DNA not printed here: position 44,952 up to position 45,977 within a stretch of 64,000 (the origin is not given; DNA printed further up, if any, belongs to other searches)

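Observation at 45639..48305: A single TPR-adenylate cyclase cargo gene is flanked by a ~177 bp direct repeat of the UDG 3' end, forming an att-like integration footprint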

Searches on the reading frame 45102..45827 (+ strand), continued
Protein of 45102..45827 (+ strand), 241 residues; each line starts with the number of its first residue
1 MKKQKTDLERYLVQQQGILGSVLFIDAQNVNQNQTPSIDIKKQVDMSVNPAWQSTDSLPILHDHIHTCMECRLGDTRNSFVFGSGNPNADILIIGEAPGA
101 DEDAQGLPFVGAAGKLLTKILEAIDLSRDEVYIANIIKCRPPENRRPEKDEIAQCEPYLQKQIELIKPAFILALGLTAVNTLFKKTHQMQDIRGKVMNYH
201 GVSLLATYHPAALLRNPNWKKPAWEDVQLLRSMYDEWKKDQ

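Call 21: find_encoding_contigs(protein=P0026, flank=9000, max_places=2)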
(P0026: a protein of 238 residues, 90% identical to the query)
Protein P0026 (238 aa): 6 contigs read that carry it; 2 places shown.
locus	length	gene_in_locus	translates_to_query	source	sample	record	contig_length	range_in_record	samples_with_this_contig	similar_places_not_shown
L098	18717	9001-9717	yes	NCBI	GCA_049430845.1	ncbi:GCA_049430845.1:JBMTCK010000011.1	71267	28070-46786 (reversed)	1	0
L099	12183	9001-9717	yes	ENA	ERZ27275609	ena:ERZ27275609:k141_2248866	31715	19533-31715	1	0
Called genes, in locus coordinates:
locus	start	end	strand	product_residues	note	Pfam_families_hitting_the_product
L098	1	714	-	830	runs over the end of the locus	PF13620:CarboxypepD_reg (faint), PF07495:Y_Y_Y (faint), PF05345:He_PIG (faint), PF24025:Ig_DR_A0283-like (faint), PF18962:Por_Secre_tail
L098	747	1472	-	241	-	-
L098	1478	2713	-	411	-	-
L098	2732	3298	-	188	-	PF04542:Sigma70_r2, PF08281:Sigma70_r4_2, PF04545:Sigma70_r4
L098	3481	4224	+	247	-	PF03741:TerC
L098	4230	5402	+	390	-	PF00155:Aminotran_1_2, PF01041:DegT_DnrJ_EryC1 (weak)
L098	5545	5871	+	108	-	PF00085:Thioredoxin, PF00578:AhpC-TSA (faint), PF08534:Redoxin (faint), PF13098:Thioredoxin_2, PF13899:Thioredoxin_7 (weak), PF13905:Thioredoxin_8 (faint)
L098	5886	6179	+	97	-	PF01329:Pterin_4a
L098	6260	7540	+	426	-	PF03952:Enolase_N, PF00113:Enolase_C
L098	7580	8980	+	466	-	PF02878:PGM_PMM_I, PF02879:PGM_PMM_II, PF02880:PGM_PMM_III, PF00408:PGM_PMM_IV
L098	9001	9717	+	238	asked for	PF03167:UDG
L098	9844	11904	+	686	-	PF13176:TPR_7 (faint), PF13181:TPR_8 (faint), PF00515:TPR_1, PF07719:TPR_2 (weak), PF13424:TPR_12, PF17874:TPR_MalT, PF13424:TPR_12, PF00211:Guanylate_cyc, +3 more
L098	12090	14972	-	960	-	PF13088:BNR_2 (faint), PF21471:Reelin_subrepeat-B (faint), PF24316:Tli3 (faint), PF18962:Por_Secre_tail (weak)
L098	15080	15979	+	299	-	PF00491:Arginase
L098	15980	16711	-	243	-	PF00149:Metallophos, PF12850:Metallophos_2 (faint)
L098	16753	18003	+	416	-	-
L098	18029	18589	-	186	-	-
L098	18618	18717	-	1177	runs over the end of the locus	PF02463:SMC_N, PF13175:AAA_15, PF13304:AAA_21 (weak), PF13476:AAA_23, PF06470:SMC_hinge, PF13304:AAA_21 (weak)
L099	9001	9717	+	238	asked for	PF03167:UDG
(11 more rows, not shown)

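Call 29: find_related_loci(query=window:45102-45827:+, collection=metagenome_contigs, flank=7000)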
Query window:45102-45827:+ (241 aa) in metagenome_contigs; peptide patterns used: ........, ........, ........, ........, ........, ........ (x = any residue, [..] = any of these).
600 stretches matched a pattern (row limit reached: there are more); 586 encode a relative of the query (tblastn E <= 1e-3); the best 80 are kept; 80 distinct loci.
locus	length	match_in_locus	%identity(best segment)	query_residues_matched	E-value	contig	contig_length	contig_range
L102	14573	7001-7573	71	45-235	3e-98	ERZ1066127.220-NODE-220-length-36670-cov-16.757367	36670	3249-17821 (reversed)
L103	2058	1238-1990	53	1-238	9e-89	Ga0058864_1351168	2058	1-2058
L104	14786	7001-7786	50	7-238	6e-81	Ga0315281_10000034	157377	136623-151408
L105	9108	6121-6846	50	7-236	2e-80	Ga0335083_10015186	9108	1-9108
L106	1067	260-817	63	51-236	9e-87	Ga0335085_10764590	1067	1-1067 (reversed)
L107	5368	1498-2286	48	6-238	3e-78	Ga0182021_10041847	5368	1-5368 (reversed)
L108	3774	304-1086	48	6-238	2e-78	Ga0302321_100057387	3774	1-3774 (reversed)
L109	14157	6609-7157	64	52-230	1e-77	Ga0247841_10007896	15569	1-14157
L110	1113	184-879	49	7-241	3e-83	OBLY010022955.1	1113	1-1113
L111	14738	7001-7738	49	1-238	7e-76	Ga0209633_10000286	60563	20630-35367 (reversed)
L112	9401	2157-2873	49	8-236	2e-73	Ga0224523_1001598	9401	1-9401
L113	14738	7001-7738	46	6-236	6e-73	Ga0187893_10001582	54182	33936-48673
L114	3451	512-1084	57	46-236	5e-73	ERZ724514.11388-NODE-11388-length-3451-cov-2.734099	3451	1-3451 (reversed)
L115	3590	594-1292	47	11-235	1e-72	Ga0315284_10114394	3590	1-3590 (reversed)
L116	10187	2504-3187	50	8-241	6e-72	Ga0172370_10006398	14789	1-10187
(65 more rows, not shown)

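Call 31: find_encoding_contigs(protein=P0025, flank=7000, max_places=2)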
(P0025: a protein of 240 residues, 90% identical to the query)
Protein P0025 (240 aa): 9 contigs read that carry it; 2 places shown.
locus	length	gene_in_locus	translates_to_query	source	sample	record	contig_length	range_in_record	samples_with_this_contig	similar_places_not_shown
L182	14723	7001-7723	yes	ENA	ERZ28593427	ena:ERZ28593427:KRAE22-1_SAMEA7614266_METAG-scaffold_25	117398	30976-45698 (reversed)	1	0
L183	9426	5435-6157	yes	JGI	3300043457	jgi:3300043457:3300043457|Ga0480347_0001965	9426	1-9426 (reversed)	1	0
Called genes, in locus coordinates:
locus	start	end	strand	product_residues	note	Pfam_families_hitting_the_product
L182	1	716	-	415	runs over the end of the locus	-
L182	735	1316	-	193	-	PF04542:Sigma70_r2, PF08281:Sigma70_r4_2, PF04545:Sigma70_r4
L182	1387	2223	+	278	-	PF03741:TerC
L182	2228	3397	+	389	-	PF00155:Aminotran_1_2, PF01041:DegT_DnrJ_EryC1 (weak)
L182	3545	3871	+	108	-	PF00085:Thioredoxin, PF13098:Thioredoxin_2, PF13905:Thioredoxin_8 (faint)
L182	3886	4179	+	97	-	PF01329:Pterin_4a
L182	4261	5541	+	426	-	PF03952:Enolase_N, PF00113:Enolase_C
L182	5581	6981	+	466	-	PF02878:PGM_PMM_I, PF02879:PGM_PMM_II, PF02880:PGM_PMM_III, PF00408:PGM_PMM_IV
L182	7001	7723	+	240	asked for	PF03167:UDG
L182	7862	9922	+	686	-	PF14938:SNAP, PF17874:TPR_MalT, PF13424:TPR_12, PF00515:TPR_1, PF07719:TPR_2 (weak), PF13424:TPR_12, PF13424:TPR_12, PF00211:Guanylate_cyc, +9 more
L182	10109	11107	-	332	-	PF18962:Por_Secre_tail (weak)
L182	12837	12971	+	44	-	-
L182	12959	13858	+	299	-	PF00491:Arginase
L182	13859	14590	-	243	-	PF00149:Metallophos, PF12850:Metallophos_2 (faint)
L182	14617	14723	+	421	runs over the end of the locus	-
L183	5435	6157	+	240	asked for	PF03167:UDG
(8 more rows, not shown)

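Call 32: find_encoding_contigs(protein=P0047, flank=7000, max_places=2)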
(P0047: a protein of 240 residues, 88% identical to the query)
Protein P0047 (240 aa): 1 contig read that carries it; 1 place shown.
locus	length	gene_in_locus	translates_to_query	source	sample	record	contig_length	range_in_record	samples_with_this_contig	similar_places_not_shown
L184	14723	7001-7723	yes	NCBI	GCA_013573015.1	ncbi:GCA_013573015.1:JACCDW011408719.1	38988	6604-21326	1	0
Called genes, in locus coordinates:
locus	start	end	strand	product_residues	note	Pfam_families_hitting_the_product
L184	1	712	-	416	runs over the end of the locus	-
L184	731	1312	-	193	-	PF04542:Sigma70_r2, PF08281:Sigma70_r4_2, PF04545:Sigma70_r4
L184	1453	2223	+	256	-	PF03741:TerC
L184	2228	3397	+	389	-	PF00155:Aminotran_1_2, PF01041:DegT_DnrJ_EryC1 (weak)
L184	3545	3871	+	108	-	PF00085:Thioredoxin, PF00578:AhpC-TSA (faint), PF08534:Redoxin (faint), PF13098:Thioredoxin_2, PF13899:Thioredoxin_7 (weak), PF13905:Thioredoxin_8 (faint)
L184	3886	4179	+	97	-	PF01329:Pterin_4a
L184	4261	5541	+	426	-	PF03952:Enolase_N, PF00113:Enolase_C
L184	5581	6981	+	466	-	PF02878:PGM_PMM_I, PF02879:PGM_PMM_II, PF02880:PGM_PMM_III, PF00408:PGM_PMM_IV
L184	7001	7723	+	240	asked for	PF03167:UDG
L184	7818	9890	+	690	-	PF17874:TPR_MalT (weak), PF13424:TPR_12 (weak), PF13424:TPR_12, PF00515:TPR_1, PF07719:TPR_2 (weak), PF13424:TPR_12, PF13424:TPR_12, PF00211:Guanylate_cyc, +9 more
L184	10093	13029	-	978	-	PF21471:Reelin_subrepeat-B (faint), PF13088:BNR_2 (faint), PF24316:Tli3 (faint), PF02012:BNR (faint), PF18962:Por_Secre_tail (weak)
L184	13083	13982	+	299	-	PF00491:Arginase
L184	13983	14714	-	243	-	PF00149:Metallophos, PF12850:Metallophos_2 (faint)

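Call 33: find_encoding_contigs(protein=P0051, flank=7000, max_places=2)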
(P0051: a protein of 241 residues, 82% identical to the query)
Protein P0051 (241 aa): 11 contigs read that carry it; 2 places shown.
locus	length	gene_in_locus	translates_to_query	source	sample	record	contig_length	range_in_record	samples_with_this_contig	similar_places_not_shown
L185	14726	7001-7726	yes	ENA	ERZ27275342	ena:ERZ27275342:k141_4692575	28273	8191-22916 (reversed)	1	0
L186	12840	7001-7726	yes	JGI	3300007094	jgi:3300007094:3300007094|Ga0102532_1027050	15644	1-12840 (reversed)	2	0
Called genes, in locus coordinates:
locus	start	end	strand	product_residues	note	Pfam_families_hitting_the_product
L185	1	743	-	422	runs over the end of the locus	-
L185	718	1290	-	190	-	PF04542:Sigma70_r2, PF08281:Sigma70_r4_2, PF04545:Sigma70_r4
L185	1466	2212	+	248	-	PF03741:TerC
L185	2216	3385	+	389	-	PF00155:Aminotran_1_2, PF01041:DegT_DnrJ_EryC1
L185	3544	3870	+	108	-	PF00085:Thioredoxin, PF13899:Thioredoxin_7 (faint), PF13098:Thioredoxin_2, PF13905:Thioredoxin_8 (faint)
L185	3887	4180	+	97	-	PF01329:Pterin_4a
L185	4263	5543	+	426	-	PF03952:Enolase_N, PF00113:Enolase_C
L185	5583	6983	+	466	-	PF02878:PGM_PMM_I, PF02879:PGM_PMM_II, PF02880:PGM_PMM_III, PF00408:PGM_PMM_IV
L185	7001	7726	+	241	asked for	PF03167:UDG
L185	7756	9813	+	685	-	PF13424:TPR_12 (weak), PF17874:TPR_MalT (weak), PF13424:TPR_12, PF14938:SNAP, PF00515:TPR_1, PF07719:TPR_2 (weak), PF13424:TPR_12, PF00211:Guanylate_cyc, +10 more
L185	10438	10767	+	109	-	PF12643:MazG-like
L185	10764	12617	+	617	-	PF04851:ResIII (faint), PF20720:nSTAND3 (faint), PF00004:AAA (faint), PF09848:SLFN-g3_helicase, PF13401:AAA_22 (weak)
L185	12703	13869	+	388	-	PF09603:Fib_succ_major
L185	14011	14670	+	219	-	PF09603:Fib_succ_major, PF26707:DUF8237 (faint)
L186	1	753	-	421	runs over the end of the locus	-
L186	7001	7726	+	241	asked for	PF03167:UDG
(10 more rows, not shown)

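Call 37: list_cluster_members(proteins=[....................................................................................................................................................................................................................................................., window:45102-45827:+])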
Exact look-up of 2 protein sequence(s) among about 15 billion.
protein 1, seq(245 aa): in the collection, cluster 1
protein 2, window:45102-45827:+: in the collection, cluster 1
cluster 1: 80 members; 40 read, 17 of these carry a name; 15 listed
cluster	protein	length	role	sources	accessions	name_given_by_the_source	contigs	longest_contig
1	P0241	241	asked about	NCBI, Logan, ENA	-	-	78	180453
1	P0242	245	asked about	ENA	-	-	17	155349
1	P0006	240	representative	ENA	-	-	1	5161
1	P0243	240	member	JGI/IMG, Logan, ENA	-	DNA polymerase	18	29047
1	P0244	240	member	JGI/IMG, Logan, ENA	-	DNA polymerase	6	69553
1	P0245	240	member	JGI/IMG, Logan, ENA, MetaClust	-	DNA polymerase | \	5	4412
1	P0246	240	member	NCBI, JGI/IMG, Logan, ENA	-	uracil-DNA glycosylase family 4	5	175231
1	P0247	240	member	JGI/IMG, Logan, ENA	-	DNA polymerase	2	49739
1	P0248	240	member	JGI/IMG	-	DNA polymerase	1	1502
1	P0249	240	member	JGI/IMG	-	DNA polymerase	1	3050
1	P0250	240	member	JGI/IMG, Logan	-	DNA polymerase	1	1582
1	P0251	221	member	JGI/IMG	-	DNA polymerase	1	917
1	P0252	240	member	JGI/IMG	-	DNA polymerase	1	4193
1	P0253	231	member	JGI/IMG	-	DNA polymerase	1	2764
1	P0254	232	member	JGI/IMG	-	DNA polymerase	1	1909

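Call 39: find_encoding_contigs(protein=P0242, flank=10000, max_places=8)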
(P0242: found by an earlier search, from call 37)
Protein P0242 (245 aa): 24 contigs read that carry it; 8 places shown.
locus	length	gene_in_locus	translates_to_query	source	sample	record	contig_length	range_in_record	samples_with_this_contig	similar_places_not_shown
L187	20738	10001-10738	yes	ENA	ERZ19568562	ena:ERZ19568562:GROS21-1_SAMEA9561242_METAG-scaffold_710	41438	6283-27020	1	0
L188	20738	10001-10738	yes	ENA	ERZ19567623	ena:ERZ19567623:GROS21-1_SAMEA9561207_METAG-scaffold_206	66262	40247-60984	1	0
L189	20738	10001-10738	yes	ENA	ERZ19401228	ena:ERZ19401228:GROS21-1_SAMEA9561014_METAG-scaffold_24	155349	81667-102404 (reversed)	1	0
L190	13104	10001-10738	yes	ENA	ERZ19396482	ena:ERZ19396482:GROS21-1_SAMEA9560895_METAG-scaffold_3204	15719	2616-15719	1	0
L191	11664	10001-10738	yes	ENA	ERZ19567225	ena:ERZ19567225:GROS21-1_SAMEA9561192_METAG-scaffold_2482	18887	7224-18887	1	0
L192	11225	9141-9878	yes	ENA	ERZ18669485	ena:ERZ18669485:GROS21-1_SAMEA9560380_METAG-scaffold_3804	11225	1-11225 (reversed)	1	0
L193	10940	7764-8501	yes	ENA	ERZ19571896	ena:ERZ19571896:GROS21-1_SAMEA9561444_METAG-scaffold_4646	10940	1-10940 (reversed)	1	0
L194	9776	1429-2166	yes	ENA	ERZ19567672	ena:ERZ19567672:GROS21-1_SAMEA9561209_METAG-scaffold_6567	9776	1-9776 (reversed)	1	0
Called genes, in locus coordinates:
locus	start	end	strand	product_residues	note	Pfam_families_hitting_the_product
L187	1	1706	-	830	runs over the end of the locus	PF05345:He_PIG (faint), PF13620:CarboxypepD_reg (faint), PF07495:Y_Y_Y (faint), PF17802:SpaA (faint), PF02369:Big_1 (faint), PF17210:SdrD_B (faint), PF24025:Ig_DR_A0283-like (faint), PF18962:Por_Secre_tail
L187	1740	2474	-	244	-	-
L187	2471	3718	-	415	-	-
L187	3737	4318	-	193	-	PF04542:Sigma70_r2, PF08281:Sigma70_r4_2, PF04545:Sigma70_r4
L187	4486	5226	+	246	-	PF03741:TerC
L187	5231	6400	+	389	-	PF00155:Aminotran_1_2, PF01041:DegT_DnrJ_EryC1 (weak)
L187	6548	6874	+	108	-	PF00085:Thioredoxin, PF13098:Thioredoxin_2, PF13905:Thioredoxin_8 (faint)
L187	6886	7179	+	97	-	PF01329:Pterin_4a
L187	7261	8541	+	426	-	PF03952:Enolase_N, PF00113:Enolase_C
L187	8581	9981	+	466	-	PF02878:PGM_PMM_I, PF02879:PGM_PMM_II, PF02880:PGM_PMM_III, PF00408:PGM_PMM_IV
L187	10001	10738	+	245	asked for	PF03167:UDG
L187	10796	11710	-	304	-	-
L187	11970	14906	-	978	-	PF21471:Reelin_subrepeat-B (faint), PF24316:Tli3 (faint), PF13088:BNR_2 (faint), PF18962:Por_Secre_tail (weak)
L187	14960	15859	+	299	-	PF00491:Arginase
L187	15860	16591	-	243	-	PF00149:Metallophos, PF12850:Metallophos_2 (faint)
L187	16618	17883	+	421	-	-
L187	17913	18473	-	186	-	-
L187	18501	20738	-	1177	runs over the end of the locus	PF02463:SMC_N, PF13175:AAA_15 (weak), PF13304:AAA_21 (weak), PF13476:AAA_23, PF06470:SMC_hinge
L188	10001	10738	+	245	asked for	PF03167:UDG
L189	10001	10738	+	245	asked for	PF03167:UDG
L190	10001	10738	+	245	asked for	PF03167:UDG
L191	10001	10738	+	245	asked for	PF03167:UDG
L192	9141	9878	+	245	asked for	PF03167:UDG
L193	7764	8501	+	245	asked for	PF03167:UDG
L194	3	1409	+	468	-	?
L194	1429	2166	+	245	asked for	PF03167:UDG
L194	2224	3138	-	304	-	-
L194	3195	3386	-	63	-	-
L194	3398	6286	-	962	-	PF21471:Reelin_subrepeat-B (faint), PF24316:Tli3 (faint), PF13088:BNR_2 (faint), PF18962:Por_Secre_tail (weak)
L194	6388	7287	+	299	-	PF00491:Arginase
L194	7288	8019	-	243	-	PF00149:Metallophos, PF12850:Metallophos_2 (faint)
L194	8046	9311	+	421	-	-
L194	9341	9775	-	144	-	?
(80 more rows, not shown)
